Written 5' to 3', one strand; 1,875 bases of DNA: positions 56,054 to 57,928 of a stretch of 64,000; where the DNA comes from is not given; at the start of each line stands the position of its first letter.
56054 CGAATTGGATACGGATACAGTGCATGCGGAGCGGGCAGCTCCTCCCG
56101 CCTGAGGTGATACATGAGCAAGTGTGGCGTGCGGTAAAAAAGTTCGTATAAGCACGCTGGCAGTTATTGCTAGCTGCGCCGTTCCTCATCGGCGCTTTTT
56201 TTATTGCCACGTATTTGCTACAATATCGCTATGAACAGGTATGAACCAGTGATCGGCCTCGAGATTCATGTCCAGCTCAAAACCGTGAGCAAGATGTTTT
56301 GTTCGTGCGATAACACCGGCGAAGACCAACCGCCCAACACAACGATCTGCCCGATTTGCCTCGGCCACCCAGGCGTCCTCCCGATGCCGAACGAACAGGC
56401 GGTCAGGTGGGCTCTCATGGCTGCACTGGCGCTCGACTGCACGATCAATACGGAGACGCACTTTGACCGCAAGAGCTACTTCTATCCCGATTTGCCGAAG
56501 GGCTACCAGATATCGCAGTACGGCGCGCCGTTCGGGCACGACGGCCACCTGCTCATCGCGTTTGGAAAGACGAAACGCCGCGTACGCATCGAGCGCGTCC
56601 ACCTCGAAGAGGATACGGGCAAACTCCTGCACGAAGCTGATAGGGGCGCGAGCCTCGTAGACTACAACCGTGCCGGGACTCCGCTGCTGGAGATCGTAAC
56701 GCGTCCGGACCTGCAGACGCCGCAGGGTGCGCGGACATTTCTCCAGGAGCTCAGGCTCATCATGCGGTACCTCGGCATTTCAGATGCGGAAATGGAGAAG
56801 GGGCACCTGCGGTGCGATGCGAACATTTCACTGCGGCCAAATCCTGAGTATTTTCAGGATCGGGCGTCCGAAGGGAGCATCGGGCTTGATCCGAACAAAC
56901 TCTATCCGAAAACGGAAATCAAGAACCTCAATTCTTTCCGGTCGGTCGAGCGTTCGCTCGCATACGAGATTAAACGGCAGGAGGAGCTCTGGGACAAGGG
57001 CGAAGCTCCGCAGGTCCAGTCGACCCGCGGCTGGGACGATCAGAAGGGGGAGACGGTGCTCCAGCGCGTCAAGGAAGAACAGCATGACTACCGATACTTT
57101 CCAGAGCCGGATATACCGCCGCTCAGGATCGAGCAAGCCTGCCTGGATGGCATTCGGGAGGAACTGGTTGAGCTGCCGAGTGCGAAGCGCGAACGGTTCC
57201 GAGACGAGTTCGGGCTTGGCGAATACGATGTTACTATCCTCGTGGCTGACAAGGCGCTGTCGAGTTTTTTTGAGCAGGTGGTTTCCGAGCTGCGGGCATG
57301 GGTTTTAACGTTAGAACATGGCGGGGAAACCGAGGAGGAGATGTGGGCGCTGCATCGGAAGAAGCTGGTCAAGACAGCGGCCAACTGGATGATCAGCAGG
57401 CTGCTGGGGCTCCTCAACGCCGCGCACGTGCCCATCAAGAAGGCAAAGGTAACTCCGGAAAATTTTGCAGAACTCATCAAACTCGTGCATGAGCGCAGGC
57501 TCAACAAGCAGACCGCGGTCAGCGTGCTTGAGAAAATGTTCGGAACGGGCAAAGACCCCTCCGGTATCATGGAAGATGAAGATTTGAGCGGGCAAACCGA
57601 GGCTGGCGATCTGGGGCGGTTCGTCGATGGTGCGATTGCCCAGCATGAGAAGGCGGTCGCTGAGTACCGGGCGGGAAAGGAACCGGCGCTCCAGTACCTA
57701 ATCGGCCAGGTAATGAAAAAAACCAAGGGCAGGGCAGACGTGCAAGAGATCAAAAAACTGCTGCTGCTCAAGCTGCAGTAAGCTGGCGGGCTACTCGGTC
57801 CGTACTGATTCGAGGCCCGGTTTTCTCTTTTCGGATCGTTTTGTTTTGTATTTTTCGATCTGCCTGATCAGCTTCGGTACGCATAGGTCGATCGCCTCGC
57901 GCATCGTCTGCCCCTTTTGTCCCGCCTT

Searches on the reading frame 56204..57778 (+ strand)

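Call 75: search_protein_families(library=pfam, proteins=[window:56204-57778:+], max_evalue=0.0001)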
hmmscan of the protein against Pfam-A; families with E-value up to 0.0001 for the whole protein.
window:56204-57778:+ (525 aa): 2 families
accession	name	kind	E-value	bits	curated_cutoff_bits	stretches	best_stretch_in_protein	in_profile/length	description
PF02934.20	GatB_N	-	4.3e-113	377.5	23.4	1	16-314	2-276/277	GatB/GatE catalytic domain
PF02637.23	GatB_Yqey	-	5.4e-38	130.6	27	1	388-524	12-148/148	GatB domain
